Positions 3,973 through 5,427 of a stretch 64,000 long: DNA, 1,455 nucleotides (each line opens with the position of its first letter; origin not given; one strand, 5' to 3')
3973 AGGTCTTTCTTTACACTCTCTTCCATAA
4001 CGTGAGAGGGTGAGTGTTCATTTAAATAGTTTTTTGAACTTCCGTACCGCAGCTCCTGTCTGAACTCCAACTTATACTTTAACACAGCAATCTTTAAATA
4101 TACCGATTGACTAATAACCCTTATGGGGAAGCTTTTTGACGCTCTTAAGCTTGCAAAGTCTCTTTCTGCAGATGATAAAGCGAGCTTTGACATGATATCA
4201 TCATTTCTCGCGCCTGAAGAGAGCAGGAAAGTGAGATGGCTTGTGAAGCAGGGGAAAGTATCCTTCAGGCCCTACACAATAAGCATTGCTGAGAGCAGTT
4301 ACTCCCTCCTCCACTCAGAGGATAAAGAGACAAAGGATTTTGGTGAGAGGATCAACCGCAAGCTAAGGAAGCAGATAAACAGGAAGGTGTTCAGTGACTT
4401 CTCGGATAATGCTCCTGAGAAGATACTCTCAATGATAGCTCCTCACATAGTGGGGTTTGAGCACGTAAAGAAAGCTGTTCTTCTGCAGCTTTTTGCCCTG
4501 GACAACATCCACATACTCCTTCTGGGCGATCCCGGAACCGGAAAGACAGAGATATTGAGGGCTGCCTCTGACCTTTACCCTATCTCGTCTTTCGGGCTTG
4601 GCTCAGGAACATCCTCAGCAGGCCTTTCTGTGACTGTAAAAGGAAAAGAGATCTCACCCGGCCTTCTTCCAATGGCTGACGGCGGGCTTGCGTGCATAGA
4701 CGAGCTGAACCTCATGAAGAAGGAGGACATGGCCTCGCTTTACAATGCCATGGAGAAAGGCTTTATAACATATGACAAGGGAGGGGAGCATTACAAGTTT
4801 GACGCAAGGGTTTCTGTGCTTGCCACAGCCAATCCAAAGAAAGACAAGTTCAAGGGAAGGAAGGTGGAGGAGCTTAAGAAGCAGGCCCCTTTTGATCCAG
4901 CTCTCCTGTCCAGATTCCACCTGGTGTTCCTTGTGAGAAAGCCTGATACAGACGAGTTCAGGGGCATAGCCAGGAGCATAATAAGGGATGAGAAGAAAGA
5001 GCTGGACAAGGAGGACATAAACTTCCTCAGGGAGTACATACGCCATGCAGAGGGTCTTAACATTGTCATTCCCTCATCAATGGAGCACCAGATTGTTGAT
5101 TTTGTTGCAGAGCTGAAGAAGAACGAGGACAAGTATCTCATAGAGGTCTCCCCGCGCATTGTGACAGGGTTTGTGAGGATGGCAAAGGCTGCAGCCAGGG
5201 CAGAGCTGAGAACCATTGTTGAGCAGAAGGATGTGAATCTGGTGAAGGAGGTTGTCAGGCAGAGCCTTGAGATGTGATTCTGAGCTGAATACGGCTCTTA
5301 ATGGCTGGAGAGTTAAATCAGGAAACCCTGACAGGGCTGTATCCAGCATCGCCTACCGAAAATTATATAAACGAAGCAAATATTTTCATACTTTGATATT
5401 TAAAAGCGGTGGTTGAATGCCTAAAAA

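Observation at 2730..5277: Truncated MCM-like AAA+ protein divergently paired with an HTH + PIN gene pair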

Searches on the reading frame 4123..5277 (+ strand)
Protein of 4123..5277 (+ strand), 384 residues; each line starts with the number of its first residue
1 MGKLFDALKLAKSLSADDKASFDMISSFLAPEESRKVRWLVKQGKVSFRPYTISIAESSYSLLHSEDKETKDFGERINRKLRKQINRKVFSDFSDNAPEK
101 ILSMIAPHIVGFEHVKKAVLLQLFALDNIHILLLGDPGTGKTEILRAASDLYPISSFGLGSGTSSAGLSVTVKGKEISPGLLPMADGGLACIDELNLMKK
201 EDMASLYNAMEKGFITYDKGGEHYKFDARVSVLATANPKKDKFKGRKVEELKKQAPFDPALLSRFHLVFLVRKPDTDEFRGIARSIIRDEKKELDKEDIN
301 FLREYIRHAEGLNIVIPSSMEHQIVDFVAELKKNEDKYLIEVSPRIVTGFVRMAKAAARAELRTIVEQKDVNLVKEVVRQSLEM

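Call 3: search_protein_families(library=pfam, proteins=[window:4123-5277:+], max_evalue=0.01)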
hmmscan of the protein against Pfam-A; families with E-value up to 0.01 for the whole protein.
window:4123-5277:+ (384 aa): 9 families
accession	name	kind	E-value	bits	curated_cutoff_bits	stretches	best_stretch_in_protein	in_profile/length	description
PF00493.29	MCM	-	6.2e-43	146.9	23.3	1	96-287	13-221/224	MCM P-loop domain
PF01078.27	Mg_chelatase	-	7.3e-11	42.3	20.3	1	170-240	90-160/207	Magnesium chelatase, subunit ChlI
PF17855.7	MCM_lid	-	5.7e-10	40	27.4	1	300-382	1-87/87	MCM AAA-lid domain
PF07728.20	AAA_5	-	9.4e-09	35.8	22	1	130-265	1-139/139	AAA domain (dynein-related subfamily)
PF07726.17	AAA_3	-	0.0003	21.1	27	0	192-240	68-114/131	ATPase family associated with various cellular activities (AAA)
PF00158.32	Sigma54_activat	-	0.00037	20.6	20.2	0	178-238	85-143/168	Sigma-54 interaction domain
PF05496.18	RuvB_N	-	0.00081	19.6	27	0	130-213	35-111/159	Holliday junction DNA helicase RuvB P-loop domain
PF12775.13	AAA_7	-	0.0065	16.5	25.8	0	113-147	18-52/181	P-loop containing dynein motor region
PF20030.5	bpMoxR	-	0.0079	15.7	27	0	101-149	6-52/205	MoxR domain in the MoxR-vWA-beta-propeller ternary systems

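Call 4: search_protein_families(library=ncbifam, proteins=[window:4123-5277:+], max_evalue=0.01)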
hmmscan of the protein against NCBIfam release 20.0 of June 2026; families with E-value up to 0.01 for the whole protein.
window:4123-5277:+ (384 aa): 9 families
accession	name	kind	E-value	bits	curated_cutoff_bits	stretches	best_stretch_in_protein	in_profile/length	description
NF040949.1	minchrom_main_MCM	domain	9.2e-49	166.3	940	1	97-380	281-590/682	minichromosome maintenance protein MCM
TIGR02442.1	Cob-chelat-sub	hypoth_equivalog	1.1e-10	40.7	779.45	1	175-241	116-182/641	putative cobaltochelatase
TIGR02030.1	BchI-ChlI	equivalog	1.1e-09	37.9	466.95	2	174-318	119-245/337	magnesium chelatase ATPase subunit I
TIGR00368.1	TIGR00368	hypoth_equivalog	9.7e-07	27.7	362.4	0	173-240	282-349/499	YifB family Mg chelatase-like AAA ATPase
NF007365.0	PRK09862.1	equivalog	5.1e-05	22.1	530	0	161-240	268-348/506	YifB family Mg chelatase-like AAA ATPase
TIGR02031.1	BchD-ChlD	equivalog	5.8e-05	22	499.55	1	177-374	82-262/608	magnesium chelatase ATPase subunit D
TIGR00764.1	lon_rel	equivalog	0.00025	19.8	516.6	0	108-154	19-63/608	ATP-dependent protease LonB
TIGR02881.1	spore_V_K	equivalog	0.001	18.2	422.95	0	128-152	42-66/261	stage V sporulation protein K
TIGR00635.1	ruvB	equivalog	0.0082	15.2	299.05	0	130-212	32-107/305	Holliday junction branch migration DNA helicase RuvB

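Call 5: find_homologous_proteins(query=window:4123-5277:+)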
Query window:4123-5277:+ (384 aa): 818 proteins with E <= 0.001 among 8000 candidates; the best 120 are listed.
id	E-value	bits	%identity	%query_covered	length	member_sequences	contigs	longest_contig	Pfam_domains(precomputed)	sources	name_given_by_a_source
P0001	1.6e-245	832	100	100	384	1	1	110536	PF17855.8,PF00493.30,PF07728.21,PF01078.28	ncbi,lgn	-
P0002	1.2e-212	724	85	100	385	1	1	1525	PF17855.8,PF00493.30,PF07728.21,PF01078.28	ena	-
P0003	4.5e-185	633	72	100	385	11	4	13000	PF17855.8,PF00493.30,PF05496.19,PF07728.21,PF01078.28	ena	-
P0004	9.7e-184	629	73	100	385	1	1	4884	PF17855.8,PF00493.30,PF07728.21,PF01078.28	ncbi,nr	ncbi:MAG: ATP-binding protein [Nanoarchaeota archaeon]|nr:ATP-binding protein [Nanoarchaeota archaeo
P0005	1.6e-183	628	73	100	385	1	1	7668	PF17855.8,PF00493.30,PF07728.21,PF01078.28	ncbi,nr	ncbi:AAA domain-containing protein [Candidatus Woesearchaeota archaeon]|nr:AAA domain-containing pro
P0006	1.4e-154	533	64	100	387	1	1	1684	PF17855.8,PF00493.30,PF07728.21,PF01078.28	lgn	-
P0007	2.7e-144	499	62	100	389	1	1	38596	PF17855.8,PF00493.30,PF07728.21,PF01078.28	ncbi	ncbi:MAG: ATP-binding protein [Candidatus Woesearchaeota archaeon]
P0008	6.1e-143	495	59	100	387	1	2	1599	PF17855.8,PF00493.30,PF07728.21,PF01078.28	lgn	-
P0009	2.4e-131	457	55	100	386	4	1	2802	PF00158.33,PF17855.8,PF00493.30,PF07728.21,PF01078.28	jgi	jgi:DNA replicative helicase MCM subunit Mcm2 (Cdc46/Mcm family)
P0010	5.8e-129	449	54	100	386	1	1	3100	PF00158.33,PF07726.18,PF17855.8,PF00493.30,PF07728.21,PF01078.28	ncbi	-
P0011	1.9e-126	440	56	100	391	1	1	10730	PF00158.33,PF07726.18,PF17855.8,PF00493.30,PF07728.21,PF01078.28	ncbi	ncbi:ATP-binding protein [Nanoarchaeota archaeon]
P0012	5.6e-125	436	53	100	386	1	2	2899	PF17855.8,PF00493.30,PF07728.21,PF01078.28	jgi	-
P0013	7.8e-124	432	53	99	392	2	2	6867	PF00158.33,PF17855.8,PF00493.30,PF07728.21,PF01078.28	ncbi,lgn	ncbi:MAG: ATP-binding protein [Nanoarchaeota archaeon]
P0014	3.8e-123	430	54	99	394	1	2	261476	PF07726.18,PF17855.8,PF00493.30,PF01078.28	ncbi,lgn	-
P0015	4.0e-123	430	53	99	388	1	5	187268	PF00158.33,PF17855.8,PF00493.30,PF07728.21,PF01078.28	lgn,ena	-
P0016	4.6e-123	429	54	99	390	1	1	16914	PF00158.33,PF17855.8,PF00493.30,PF07728.21,PF01078.28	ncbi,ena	-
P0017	8.5e-123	428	53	100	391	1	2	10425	PF17855.8,PF00493.30,PF07728.21,PF01078.28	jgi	-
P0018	2.0e-122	427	53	99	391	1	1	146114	PF07726.18,PF17855.8,PF00493.30,PF07728.21,PF01078.28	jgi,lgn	jgi:DNA replicative helicase MCM subunit Mcm2 (Cdc46/Mcm family)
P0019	2.1e-122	427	54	100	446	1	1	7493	PF07726.18,PF17855.8,PF00493.30,PF07728.21,PF01078.28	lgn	-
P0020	2.0e-121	424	53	99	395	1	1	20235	PF00158.33,PF17855.8,PF00493.30,PF07728.21,PF01078.28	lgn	-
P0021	7.3e-121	422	53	100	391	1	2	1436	PF17855.8,PF00493.30,PF01078.28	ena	-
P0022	1.4e-120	421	52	100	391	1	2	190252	PF17855.8,PF00493.30,PF01078.28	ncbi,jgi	jgi:replicative DNA helicase Mcm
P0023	1.5e-120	421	54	100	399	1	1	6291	PF17855.8,PF00493.30,PF07728.21,PF01078.28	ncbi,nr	ncbi:MAG: ATP-binding protein, partial [Nanoarchaeota archaeon]|nr:ATP-binding protein [Nanoarchaeot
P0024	1.5e-120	421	53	100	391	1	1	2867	PF07726.18,PF17855.8,PF00493.30,PF07728.21,PF01078.28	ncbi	ncbi:ATP-binding protein [Nanoarchaeota archaeon]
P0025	1.7e-120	421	53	95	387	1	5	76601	PF17855.8,PF00493.30,PF01078.28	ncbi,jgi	-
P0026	1.9e-120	421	52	100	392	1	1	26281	PF17855.8,PF00493.30,PF01078.28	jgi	jgi:replicative DNA helicase Mcm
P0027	2.5e-120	420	52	100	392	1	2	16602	PF17855.8,PF00493.30,PF07728.21,PF01078.28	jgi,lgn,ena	-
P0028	2.8e-120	420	52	99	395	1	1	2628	PF00158.33,PF07726.18,PF17855.8,PF00493.30,PF07728.21,PF01078.28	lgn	-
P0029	4.9e-120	419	53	97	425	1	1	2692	PF17855.8,PF00493.30,PF01078.28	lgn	-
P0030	7.5e-120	419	52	100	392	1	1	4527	PF17855.8,PF00493.30,PF01078.28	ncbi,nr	ncbi:ATP-binding protein [Candidatus Woesearchaeota archaeon]|nr:ATP-binding protein [Candidatus Woe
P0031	7.6e-120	419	53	100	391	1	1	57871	PF17855.8,PF00493.30,PF07728.21,PF01078.28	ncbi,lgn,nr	ncbi:ATP-binding protein [Candidatus Woesearchaeota archaeon]|nr:ATP-binding protein [Candidatus Woe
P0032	1.5e-119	418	53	100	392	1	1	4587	PF17855.8,PF00493.30,PF01078.28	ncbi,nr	ncbi:ATP-binding protein [Candidatus Woesearchaeota archaeon]|nr:ATP-binding protein [Candidatus Woe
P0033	1.9e-119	417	53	100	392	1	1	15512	PF17855.8,PF00493.30,PF07728.21,PF01078.28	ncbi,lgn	-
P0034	2.4e-119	417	51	100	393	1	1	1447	PF17855.8,PF00493.30,PF07728.21,PF01078.28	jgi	jgi:replicative DNA helicase Mcm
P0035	3.8e-119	416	53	100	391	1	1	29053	PF17855.8,PF00493.30,PF01078.28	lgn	-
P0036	4.1e-119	416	52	99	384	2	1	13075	PF00158.33,PF17855.8,PF00493.30,PF07728.21,PF01078.28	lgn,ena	-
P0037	4.5e-119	416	54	99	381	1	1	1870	PF17855.8,PF00493.30,PF07728.21,PF01078.28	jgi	jgi:replicative DNA helicase Mcm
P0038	5.4e-119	416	52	99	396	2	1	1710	PF07726.18,PF17855.8,PF00493.30,PF07728.21,PF01078.28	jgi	-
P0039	5.9e-119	416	53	97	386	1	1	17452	PF17855.8,PF00493.30,PF07728.21,PF01078.28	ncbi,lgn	-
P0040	5.9e-119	416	53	100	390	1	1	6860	PF17855.8,PF00493.30,PF07728.21,PF01078.28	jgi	jgi:replicative DNA helicase Mcm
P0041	6.3e-119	416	52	99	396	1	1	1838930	PF07726.18,PF17855.8,PF00493.30,PF01078.28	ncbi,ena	-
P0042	6.8e-119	416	52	99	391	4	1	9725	PF00158.33,PF07726.18,PF17855.8,PF00493.30,PF07728.21,PF01078.28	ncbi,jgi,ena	-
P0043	6.9e-119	416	52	100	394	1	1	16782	PF17855.8,PF00493.30,PF07728.21,PF01078.28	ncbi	ncbi:ATP-binding protein [Thermoproteota archaeon]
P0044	7.4e-119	415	51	100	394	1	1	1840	PF17855.8,PF00493.30,PF07728.21,PF01078.28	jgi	jgi:replicative DNA helicase Mcm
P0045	7.8e-119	415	53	100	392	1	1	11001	PF17855.8,PF00493.30,PF07728.21,PF01078.28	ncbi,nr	ncbi:ATP-binding protein [Candidatus Woesearchaeota archaeon]|nr:ATP-binding protein [Candidatus Woe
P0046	8.6e-119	415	52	100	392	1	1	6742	PF17855.8,PF00493.30,PF07728.21,PF01078.28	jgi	jgi:replicative DNA helicase Mcm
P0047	1.0e-118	415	51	100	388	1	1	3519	PF17855.8,PF00493.30,PF07728.21,PF01078.28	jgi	jgi:replicative DNA helicase Mcm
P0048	1.1e-118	415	52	98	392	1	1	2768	PF00158.33,PF17855.8,PF00493.30,PF07728.21,PF01078.28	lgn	-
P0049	1.9e-118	414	50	99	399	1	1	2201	PF00158.33,PF17855.8,PF00493.30,PF07728.21,PF01078.28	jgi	-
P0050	2.0e-118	414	51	100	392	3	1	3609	PF17855.8,PF00493.30,PF01078.28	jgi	jgi:replicative DNA helicase Mcm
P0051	3.1e-118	413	51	100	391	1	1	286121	PF17855.8,PF00493.30,PF01078.28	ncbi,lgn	-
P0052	3.6e-118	413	52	100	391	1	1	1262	PF17855.8,PF00493.30,PF07728.21,PF01078.28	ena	-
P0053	4.2e-118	413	50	95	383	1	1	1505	PF17855.8,PF00493.30,PF01078.28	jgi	jgi:replicative DNA helicase Mcm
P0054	8.0e-118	412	52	100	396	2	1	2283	PF00158.33,PF17855.8,PF00493.30,PF01078.28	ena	-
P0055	9.4e-118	412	52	99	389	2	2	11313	PF07726.18,PF17855.8,PF00493.30,PF07728.21,PF01078.28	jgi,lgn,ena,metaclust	metaclust:\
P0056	1.4e-117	411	52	100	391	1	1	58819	PF17855.8,PF00493.30,PF01078.28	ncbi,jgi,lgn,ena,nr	ncbi:MAG: ATP-binding protein [Nanoarchaeota archaeon]|nr:ATP-binding protein [Nanoarchaeota archaeo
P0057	1.5e-117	411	51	99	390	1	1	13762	PF00158.33,PF17855.8,PF00493.30,PF07728.21,PF01078.28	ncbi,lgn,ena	-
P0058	2.2e-117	411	50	100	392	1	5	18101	PF07726.18,PF17855.8,PF00493.30,PF01078.28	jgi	jgi:replicative DNA helicase Mcm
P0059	2.2e-117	411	52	99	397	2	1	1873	PF17855.8,PF00493.30,PF01078.28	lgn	-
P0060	2.7e-117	410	51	100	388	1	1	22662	PF17855.8,PF00493.30,PF01078.28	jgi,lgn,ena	jgi:replicative DNA helicase Mcm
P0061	3.4e-117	410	52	99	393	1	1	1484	PF00158.33,PF07726.18,PF17855.8,PF00493.30,PF07728.21,PF01078.28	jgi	jgi:DNA replicative helicase MCM subunit Mcm2 (Cdc46/Mcm family)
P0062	4.1e-117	410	52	99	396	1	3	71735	PF17855.8,PF00493.30,PF01078.28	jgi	-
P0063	6.1e-117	409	51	100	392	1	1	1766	PF07726.18,PF17855.8,PF00493.30,PF01078.28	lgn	-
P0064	7.0e-117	409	60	80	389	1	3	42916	PF17855.8,PF00493.30,PF01078.28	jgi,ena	-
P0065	9.0e-117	409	51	99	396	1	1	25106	PF17855.8,PF00493.30,PF07728.21,PF01078.28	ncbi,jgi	-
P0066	1.1e-116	408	50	100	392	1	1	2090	PF17855.8,PF00493.30,PF07728.21,PF01078.28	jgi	jgi:replicative DNA helicase Mcm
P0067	1.4e-116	408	51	100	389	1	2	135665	PF00158.33,PF07726.18,PF17855.8,PF00493.30,PF07728.21,PF01078.28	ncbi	-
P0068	1.4e-116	408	51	99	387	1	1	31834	PF00158.33,PF17855.8,PF00493.30,PF07728.21,PF01078.28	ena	-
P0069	2.2e-116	407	51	99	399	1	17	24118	PF17855.8,PF00493.30,PF07728.21,PF01078.28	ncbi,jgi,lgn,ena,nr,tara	ncbi:MAG: ATP-binding protein [Candidatus Woesearchaeota archaeon]|jgi:replicative DNA helicase Mcm|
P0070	2.4e-116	407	51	99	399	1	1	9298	PF17855.8,PF00493.30,PF07728.21,PF01078.28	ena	-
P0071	2.8e-116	407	52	99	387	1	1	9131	PF17855.8,PF00493.30,PF01078.28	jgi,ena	-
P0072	5.5e-116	406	60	80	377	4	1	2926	PF00493.30,PF01078.28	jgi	-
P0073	5.9e-116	406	51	99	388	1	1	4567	PF17855.8,PF00493.30,PF01078.28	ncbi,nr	ncbi:ATP-binding protein [Candidatus Woesearchaeota archaeon]|nr:ATP-binding protein [Candidatus Woe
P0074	6.5e-116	406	53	100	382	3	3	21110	PF00158.33,PF17855.8,PF00493.30,PF01078.28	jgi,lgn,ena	-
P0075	7.1e-116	406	51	99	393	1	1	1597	PF17855.8,PF00493.30,PF07728.21,PF01078.28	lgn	-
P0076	7.4e-116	406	51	100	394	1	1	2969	PF17855.8,PF00493.30,PF07728.21,PF01078.28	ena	-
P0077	9.8e-116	405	51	99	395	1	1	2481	PF17855.8,PF00493.30,PF07728.21,PF01078.28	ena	-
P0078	1.3e-115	405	49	99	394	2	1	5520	PF17855.8,PF00493.30,PF07728.21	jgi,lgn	jgi:DNA replicative helicase MCM subunit Mcm2 (Cdc46/Mcm family)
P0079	1.5e-115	405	51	100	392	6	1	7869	PF07726.18,PF17855.8,PF00493.30,PF07728.21,PF01078.28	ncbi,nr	ncbi:ATP-binding protein [archaeon]|nr:ATP-binding protein [archaeon]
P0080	1.7e-115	404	50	100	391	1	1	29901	PF07726.18,PF17855.8,PF00493.30,PF07728.21,PF01078.28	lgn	-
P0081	2.1e-115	404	50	99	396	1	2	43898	PF17855.8,PF00493.30,PF07728.21,PF01078.28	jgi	-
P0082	2.6e-115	404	50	98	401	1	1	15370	PF00158.33,PF17855.8,PF00493.30,PF07728.21,PF01078.28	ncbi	-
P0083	3.4e-115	403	51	99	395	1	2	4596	PF00158.33,PF07726.18,PF17855.8,PF00493.30,PF07728.21,PF01078.28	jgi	-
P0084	3.6e-115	403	51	99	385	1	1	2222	PF17855.8,PF00493.30,PF07728.21,PF01078.28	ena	-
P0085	3.6e-115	403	51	100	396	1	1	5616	PF00158.33,PF17855.8,PF00493.30,PF07728.21,PF01078.28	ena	-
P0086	5.2e-115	403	52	99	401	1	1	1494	PF00158.33,PF17855.8,PF00493.30,PF07728.21,PF01078.28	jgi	jgi:replicative DNA helicase Mcm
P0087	5.3e-115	403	49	97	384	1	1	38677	PF00158.33,PF17855.8,PF00493.30,PF01078.28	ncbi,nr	ncbi:hypothetical protein GOV06_04975 [Candidatus Woesearchaeota archaeon]|nr:hypothetical protein [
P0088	5.8e-115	403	51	100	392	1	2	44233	PF07726.18,PF17855.8,PF00493.30,PF07728.21,PF01078.28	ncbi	ncbi:MAG: ATP-binding protein [Candidatus Woesearchaeota archaeon]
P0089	6.6e-115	402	50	99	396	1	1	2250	PF17855.8,PF00493.30,PF07728.21,PF01078.28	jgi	jgi:replicative DNA helicase Mcm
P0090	7.9e-115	402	52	94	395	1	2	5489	PF17855.8,PF00493.30,PF01078.28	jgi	-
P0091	1.0e-114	402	56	80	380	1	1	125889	PF17855.8,PF00493.30,PF01078.28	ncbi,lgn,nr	ncbi:ATP-binding protein [Candidatus Woesearchaeota archaeon]|nr:ATP-binding protein [Candidatus Woe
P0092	1.2e-114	402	50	100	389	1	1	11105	PF00158.33,PF07726.18,PF17855.8,PF00493.30,PF07728.21,PF01078.28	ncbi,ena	-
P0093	1.6e-114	401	50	98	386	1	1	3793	PF00158.33,PF17855.8,PF00493.30,PF07728.21,PF01078.28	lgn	-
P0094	1.6e-114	401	51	100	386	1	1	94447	PF17855.8,PF00493.30,PF01078.28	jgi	jgi:replicative DNA helicase Mcm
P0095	1.6e-114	401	49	98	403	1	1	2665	PF00158.33,PF07726.18,PF17855.8,PF00493.30,PF07728.21,PF01078.28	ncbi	-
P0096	1.8e-114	401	50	99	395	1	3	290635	PF17855.8,PF00493.30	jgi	-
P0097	2.4e-114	401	52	99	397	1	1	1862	PF17855.8,PF00493.30,PF07728.21,PF01078.28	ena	-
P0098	2.7e-114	400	51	99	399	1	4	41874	PF17855.8,PF00493.30,PF07728.21,PF01078.28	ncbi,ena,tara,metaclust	tara:strand:+ start:6863 stop:8062 length:1200 start_codon:yes stop_codon:yes gene_type:complete|met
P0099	3.1e-114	400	55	86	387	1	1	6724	PF07726.18,PF17855.8,PF00493.30,PF07728.21,PF01078.28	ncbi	-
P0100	3.7e-114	400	49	100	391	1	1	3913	PF17855.8,PF00493.30,PF01078.28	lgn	-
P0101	4.8e-114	400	51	98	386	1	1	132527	PF17855.8,PF00493.30,PF07728.21,PF01078.28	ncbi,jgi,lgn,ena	-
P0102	5.2e-114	400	51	99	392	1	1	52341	PF00158.33,PF07726.18,PF17855.8,PF00493.30,PF07728.21,PF01078.28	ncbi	ncbi:MAG: ATP-binding protein [Nanobdellota archaeon]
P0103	5.7e-114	399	51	96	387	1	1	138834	PF17855.8,PF00493.30,PF01078.28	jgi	-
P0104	6.7e-114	399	49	99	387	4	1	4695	PF17855.8,PF00493.30,PF07728.21,PF01078.28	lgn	-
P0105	7.6e-114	399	50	97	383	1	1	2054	PF17855.8,PF00493.30,PF01078.28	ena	-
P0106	9.9e-114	399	51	98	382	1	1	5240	PF17855.8,PF00493.30,PF07728.21,PF01078.28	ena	-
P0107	1.1e-113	399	51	100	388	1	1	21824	PF17855.8,PF00493.30,PF07728.21,PF01078.28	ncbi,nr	ncbi:ATP-binding protein [Candidatus Woesearchaeota archaeon]|nr:ATP-binding protein [Candidatus Woe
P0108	1.1e-113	398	49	99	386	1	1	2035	PF07726.18,PF17855.8,PF00493.30,PF01078.28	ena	-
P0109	1.8e-113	398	49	100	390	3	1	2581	PF17855.8,PF00493.30,PF01078.28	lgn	-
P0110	3.5e-113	397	50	100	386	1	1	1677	PF17855.8,PF00493.30,PF01078.28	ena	-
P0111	3.7e-113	397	50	95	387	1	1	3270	PF17855.8,PF00493.30,PF01078.28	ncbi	-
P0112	4.4e-113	396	50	99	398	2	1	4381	PF00158.33,PF17855.8,PF00493.30,PF07728.21,PF01078.28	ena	-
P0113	4.8e-113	396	47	97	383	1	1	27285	PF17855.8,PF00493.30,PF01078.28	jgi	-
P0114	7.3e-113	396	49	97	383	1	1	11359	PF17855.8,PF00493.30,PF01078.28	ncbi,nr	ncbi:hypothetical protein GF361_01885 [Candidatus Woesearchaeota archaeon]|nr:hypothetical protein [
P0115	8.5e-113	396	50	97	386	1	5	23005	PF17855.8,PF00493.30,PF07728.21,PF01078.28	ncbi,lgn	-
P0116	9.2e-113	395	49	99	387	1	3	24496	PF17855.8,PF00493.30,PF07728.21,PF01078.28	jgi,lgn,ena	-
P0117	9.5e-113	395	51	97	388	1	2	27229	PF17855.8,PF00493.30,PF07728.21,PF01078.28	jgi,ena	-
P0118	1.3e-112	395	51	97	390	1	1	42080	PF00158.33,PF07726.18,PF17855.8,PF00493.30,PF01078.28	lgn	-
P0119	1.4e-112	395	50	100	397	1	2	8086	PF17855.8,PF00493.30,PF07728.21,PF01078.28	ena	-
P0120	1.5e-112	395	50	100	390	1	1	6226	PF17855.8,PF00493.30,PF01078.28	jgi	-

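Call 28: list_cluster_members(proteins=[P0188, P0189, P0195, P0200, P0201, P0203, P0204, P0205, P0208, P0209])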
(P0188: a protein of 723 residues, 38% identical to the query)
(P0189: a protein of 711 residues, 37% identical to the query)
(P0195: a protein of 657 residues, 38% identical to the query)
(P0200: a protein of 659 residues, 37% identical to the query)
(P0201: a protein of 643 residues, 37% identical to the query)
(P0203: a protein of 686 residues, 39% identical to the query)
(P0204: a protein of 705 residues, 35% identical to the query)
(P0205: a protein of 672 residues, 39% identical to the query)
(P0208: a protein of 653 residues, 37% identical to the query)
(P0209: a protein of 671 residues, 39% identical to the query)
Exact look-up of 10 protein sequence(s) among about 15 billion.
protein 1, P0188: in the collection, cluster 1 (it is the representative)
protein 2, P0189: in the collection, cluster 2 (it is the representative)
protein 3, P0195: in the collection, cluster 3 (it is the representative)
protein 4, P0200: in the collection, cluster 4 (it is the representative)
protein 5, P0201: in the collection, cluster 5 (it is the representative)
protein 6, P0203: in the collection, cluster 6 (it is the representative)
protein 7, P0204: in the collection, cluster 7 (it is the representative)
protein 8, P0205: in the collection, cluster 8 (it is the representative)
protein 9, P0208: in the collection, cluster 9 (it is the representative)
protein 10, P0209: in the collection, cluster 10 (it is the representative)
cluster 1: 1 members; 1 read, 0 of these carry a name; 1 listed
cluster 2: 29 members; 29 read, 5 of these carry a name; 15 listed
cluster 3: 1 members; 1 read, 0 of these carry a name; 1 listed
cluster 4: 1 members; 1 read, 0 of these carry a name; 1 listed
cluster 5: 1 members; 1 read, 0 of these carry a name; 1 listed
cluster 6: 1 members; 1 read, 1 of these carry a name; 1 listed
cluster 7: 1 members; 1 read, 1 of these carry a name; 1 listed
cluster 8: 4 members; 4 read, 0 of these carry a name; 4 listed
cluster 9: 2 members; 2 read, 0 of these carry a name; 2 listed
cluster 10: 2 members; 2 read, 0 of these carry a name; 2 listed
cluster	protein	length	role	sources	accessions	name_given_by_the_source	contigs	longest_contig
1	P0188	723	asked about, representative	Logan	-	-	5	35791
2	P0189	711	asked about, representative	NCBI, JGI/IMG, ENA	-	-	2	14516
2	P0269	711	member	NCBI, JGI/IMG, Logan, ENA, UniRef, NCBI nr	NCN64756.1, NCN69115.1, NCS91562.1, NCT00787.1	MAG: minichromosome maintenance protein MCM [Candidatus Altiarchaeum hamiconexum] | DNA helicase n=1 Tax=Candidatus Altarchaeum hamiconexum TaxID=1803513 ... | minichromosome maintenance protein MCM [Candidatus Altarchaeum hamiconexum]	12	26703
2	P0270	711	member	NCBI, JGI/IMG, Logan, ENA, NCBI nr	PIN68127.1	MAG: AAA family ATPase [Candidatus Altarchaeum sp. CG12_big_fil_rev_8_21_14_0_65_33_22]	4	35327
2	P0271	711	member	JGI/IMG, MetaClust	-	\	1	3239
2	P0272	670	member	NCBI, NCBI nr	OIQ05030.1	MAG: hypothetical protein AUK59_05500 [Candidatus Altarchaeum sp. CG2_30_32_3053]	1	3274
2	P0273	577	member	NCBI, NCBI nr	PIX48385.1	MAG: AAA family ATPase [Candidatus Altarchaeum sp. CG_4_8_14_3_um_filter_33_2054]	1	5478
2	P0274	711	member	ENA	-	-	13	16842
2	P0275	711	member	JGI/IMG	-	-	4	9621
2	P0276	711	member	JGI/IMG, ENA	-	-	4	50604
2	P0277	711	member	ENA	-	-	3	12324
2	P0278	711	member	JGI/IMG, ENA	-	-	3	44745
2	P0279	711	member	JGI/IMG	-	-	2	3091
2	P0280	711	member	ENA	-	-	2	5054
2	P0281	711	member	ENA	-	-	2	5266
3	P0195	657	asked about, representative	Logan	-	-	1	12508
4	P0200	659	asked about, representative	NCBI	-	-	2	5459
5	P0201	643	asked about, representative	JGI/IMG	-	-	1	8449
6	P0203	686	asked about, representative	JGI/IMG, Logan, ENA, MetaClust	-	\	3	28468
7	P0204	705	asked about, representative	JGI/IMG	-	replicative DNA helicase Mcm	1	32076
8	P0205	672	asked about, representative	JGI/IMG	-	-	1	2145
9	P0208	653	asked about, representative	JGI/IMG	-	-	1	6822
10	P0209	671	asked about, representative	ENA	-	-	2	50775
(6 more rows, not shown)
